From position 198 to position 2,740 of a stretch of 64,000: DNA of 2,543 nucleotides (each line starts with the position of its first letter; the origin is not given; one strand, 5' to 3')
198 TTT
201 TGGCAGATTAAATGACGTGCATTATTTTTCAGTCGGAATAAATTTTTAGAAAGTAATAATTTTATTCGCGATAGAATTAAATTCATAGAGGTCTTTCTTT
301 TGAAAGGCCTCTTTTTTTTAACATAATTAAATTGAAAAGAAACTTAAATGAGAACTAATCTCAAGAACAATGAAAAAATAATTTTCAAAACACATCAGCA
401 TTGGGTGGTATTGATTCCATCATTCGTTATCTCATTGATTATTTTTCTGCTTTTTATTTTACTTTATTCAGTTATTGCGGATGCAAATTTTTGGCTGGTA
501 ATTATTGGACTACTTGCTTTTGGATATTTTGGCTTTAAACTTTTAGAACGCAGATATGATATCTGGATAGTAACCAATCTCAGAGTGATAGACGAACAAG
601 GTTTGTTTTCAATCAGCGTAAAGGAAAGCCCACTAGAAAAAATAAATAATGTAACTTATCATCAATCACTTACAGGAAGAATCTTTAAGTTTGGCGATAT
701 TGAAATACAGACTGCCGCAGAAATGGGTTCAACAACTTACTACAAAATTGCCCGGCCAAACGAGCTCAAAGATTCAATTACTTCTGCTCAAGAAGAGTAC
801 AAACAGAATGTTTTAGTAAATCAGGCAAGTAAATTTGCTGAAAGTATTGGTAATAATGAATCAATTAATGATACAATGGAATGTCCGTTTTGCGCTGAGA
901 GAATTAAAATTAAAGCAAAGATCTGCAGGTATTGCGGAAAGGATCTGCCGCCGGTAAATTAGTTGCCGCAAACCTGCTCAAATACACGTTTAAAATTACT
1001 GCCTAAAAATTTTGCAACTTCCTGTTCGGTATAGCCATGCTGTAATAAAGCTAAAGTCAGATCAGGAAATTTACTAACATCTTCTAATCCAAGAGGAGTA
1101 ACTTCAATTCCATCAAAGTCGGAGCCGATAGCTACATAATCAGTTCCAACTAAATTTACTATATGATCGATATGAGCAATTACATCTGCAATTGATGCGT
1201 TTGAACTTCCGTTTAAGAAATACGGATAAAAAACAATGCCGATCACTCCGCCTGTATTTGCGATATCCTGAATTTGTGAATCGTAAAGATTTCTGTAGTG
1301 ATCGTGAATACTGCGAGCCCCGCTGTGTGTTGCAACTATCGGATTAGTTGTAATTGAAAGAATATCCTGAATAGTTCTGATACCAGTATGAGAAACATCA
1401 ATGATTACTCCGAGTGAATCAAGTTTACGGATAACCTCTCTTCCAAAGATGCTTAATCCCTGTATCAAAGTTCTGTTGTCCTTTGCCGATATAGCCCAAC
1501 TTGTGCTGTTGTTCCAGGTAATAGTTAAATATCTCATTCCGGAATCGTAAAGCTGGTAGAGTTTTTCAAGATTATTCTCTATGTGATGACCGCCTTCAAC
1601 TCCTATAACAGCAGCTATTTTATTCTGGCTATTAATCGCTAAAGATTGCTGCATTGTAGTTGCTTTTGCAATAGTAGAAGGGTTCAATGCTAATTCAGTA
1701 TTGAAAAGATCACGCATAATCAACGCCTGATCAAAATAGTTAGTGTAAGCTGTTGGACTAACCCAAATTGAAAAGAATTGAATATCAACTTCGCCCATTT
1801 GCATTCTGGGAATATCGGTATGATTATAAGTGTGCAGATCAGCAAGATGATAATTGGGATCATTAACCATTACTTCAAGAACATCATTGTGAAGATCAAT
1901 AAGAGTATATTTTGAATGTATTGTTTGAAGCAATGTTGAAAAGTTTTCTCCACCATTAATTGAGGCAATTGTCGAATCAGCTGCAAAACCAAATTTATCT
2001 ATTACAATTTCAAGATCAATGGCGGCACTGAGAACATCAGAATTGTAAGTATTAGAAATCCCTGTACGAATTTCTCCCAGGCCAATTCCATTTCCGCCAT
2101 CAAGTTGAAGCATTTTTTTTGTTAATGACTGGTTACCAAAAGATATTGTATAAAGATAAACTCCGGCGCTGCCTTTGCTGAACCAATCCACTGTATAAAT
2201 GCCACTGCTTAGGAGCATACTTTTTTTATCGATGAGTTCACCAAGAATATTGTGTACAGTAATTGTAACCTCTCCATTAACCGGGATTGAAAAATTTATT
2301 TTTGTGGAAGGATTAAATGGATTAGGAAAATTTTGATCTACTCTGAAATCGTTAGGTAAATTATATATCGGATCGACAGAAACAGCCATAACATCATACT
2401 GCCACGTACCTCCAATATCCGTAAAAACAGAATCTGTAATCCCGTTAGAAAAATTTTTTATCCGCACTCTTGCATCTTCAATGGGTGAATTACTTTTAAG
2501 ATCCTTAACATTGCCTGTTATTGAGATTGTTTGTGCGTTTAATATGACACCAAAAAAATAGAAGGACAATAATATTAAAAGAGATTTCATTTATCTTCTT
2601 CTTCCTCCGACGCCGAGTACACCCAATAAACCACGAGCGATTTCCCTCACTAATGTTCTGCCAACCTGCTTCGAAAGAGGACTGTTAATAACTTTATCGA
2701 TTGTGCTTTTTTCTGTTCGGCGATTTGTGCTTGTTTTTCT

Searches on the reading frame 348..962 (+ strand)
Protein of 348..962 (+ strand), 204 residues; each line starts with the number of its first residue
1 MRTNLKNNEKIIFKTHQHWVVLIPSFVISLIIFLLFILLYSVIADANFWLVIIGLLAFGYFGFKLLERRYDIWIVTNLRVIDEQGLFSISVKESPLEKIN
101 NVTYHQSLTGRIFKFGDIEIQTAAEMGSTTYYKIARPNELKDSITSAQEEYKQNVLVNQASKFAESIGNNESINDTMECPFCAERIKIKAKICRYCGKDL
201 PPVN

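Call 72: find_encoding_contigs(protein=window:348-962:+, flank=10000, max_places=2)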
Protein window:348-962:+ (204 aa): 1 contig read that carries it; 1 place shown.
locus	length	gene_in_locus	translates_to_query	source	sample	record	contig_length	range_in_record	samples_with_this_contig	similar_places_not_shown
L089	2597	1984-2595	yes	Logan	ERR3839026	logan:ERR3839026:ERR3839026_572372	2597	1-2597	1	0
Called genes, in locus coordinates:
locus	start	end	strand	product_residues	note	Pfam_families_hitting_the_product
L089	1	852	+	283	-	?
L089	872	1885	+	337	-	PF03687:UPF0164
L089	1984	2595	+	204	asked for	PF03703:bPH_2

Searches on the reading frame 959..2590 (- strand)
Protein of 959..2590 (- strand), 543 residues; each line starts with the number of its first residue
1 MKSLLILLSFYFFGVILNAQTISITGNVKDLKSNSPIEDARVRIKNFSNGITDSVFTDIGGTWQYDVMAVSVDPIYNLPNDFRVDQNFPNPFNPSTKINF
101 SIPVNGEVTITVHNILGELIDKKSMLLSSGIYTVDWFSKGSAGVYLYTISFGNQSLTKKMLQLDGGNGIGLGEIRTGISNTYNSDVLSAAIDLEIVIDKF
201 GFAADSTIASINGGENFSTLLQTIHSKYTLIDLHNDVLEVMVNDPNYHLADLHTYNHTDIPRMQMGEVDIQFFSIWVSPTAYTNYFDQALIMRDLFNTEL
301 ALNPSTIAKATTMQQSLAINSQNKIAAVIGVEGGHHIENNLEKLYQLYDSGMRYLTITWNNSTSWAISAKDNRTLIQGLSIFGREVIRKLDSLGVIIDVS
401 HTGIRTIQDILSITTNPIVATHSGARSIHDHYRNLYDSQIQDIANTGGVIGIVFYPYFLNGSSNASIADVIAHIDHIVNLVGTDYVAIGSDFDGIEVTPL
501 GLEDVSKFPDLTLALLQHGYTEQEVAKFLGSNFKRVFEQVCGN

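Call 44: search_protein_families(library=ncbifam, proteins=[window:959-2587:-], max_evalue=0.001)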
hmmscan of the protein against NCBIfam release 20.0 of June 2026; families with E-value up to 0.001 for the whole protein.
window:959-2587:- (542 aa): 3 families
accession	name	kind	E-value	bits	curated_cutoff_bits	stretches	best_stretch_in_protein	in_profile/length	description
TIGR04183.1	Por_Secre_tail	domain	1.6e-09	37.6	23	1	87-159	2-69/72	T9SS type A sorting domain-containing protein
NF052323.1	T9SSA_dep_M6i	equivalog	0.00017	19.7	600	1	86-149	960-1025/1043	T9SS-dependent M6-like inactivated metalloprotease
NF038113.1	T9SSA_dep_M36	equivalog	0.00039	18.7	885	1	85-160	794-867/869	T9SS-dependent M36 family metallopeptidase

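Call 74: find_encoding_contigs(protein=window:959-2590:-, flank=10000, max_places=2)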
Protein window:959-2590:- (543 aa): 6 contigs read that carry it; 2 places shown.
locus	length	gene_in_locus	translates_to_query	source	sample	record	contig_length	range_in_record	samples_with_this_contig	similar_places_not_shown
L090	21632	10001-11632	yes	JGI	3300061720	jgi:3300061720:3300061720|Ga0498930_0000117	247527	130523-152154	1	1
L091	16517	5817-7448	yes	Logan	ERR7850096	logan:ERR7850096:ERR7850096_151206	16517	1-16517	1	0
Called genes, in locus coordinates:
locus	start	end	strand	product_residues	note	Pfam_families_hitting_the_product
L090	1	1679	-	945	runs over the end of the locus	PF00675:Peptidase_M16, PF05193:Peptidase_M16_C, PF00675:Peptidase_M16, PF05193:Peptidase_M16_C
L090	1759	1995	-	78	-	PF04026:SpoVG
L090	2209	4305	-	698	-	PF14522:Cytochrome_C7 (faint), PF22113:Mtrc-MtrF_II-IV_dom (faint), PF13860:FlgD_ig (faint), PF18962:Por_Secre_tail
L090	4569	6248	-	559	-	PF14052:Caps_assemb_Wzi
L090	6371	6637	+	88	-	-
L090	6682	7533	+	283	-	PF11276:DUF3078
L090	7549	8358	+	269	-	PF05552:MS_channel_1st_1, PF21088:MS_channel_1st, PF00924:MS_channel_2nd, PF21082:MS_channel_3rd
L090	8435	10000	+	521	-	PF01935:DUF87, PF04851:ResIII (faint), PF05872:HerA_C, PF13191:AAA_16 (faint), PF13401:AAA_22 (faint)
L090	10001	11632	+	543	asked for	PF18962:Por_Secre_tail, PF01244:Peptidase_M19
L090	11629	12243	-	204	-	PF03703:bPH_2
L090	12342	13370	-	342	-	PF03687:UPF0164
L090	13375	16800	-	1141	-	-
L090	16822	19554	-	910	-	PF13620:CarboxypepD_reg, PF13715:CarbopepD_reg_2, PF07715:Plug, PF00593:TonB_dep_Rec_b-barrel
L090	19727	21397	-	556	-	PF01839:FG-GAP (faint), PF13517:FG-GAP_3 (weak), PF18962:Por_Secre_tail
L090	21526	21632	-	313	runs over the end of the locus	PF13580:SIS_2, PF22198:GKRP_SIS_2 (weak), PF22645:GKRP_SIS_N, PF01380:SIS (weak), PF20741:GKRP-like_C (weak)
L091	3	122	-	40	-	?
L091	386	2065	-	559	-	PF14052:Caps_assemb_Wzi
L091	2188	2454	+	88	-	-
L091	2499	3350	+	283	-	PF11276:DUF3078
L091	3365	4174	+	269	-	PF05552:MS_channel_1st_1, PF21088:MS_channel_1st, PF00924:MS_channel_2nd, PF21082:MS_channel_3rd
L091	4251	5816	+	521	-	PF01935:DUF87, PF04851:ResIII (faint), PF05872:HerA_C, PF13191:AAA_16 (faint), PF13401:AAA_22 (faint)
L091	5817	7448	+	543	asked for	PF18962:Por_Secre_tail, PF01244:Peptidase_M19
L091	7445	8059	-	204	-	PF03703:bPH_2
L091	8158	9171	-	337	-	PF03687:UPF0164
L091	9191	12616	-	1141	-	-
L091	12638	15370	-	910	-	PF13620:CarboxypepD_reg, PF13715:CarbopepD_reg_2, PF07715:Plug, PF00593:TonB_dep_Rec_b-barrel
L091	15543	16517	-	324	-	?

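Call 75: search_protein_families(library=ncbifam, proteins=[L091:9194-12616:-, L091:8161-9171:-], max_evalue=0.001)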
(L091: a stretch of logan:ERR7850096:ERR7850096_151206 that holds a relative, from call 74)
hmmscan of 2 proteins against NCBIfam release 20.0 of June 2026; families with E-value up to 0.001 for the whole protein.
L091:9194-12616:- (1141 aa): 0 families

L091:8161-9171:- (337 aa): 5 families
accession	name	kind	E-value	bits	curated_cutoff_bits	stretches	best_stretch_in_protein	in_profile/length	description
NF033709.1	PorV_fam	subfamily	1.2e-63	215.6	90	1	29-337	1-326/326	PorV/PorQ family protein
NF033711.1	T9SS_PorQ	equivalog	1.3e-26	93.5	220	1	12-200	8-192/335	type IX secretion system protein PorQ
NF052325.1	PorVQ2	equivalog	1e-20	73.9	325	1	13-330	9-343/354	putative type IX sorting system protein PorV2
NF033710.1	T9SS_OM_PorV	equivalog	1.4e-19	70.6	250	1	17-204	8-213/367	type IX secretion system outer membrane channel protein PorV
NF053685.1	BamG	equivalog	1.1e-07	31.2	250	1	141-259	159-277/397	BamG family beta-barrel-assembly machinery protein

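Call 89: search_protein_families(library=pfam, proteins=[L091:9194-12616:-], max_evalue=0.001)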
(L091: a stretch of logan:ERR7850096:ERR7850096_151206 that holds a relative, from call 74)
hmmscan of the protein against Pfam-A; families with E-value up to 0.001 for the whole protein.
L091:9194-12616:- (1141 aa): 0 families
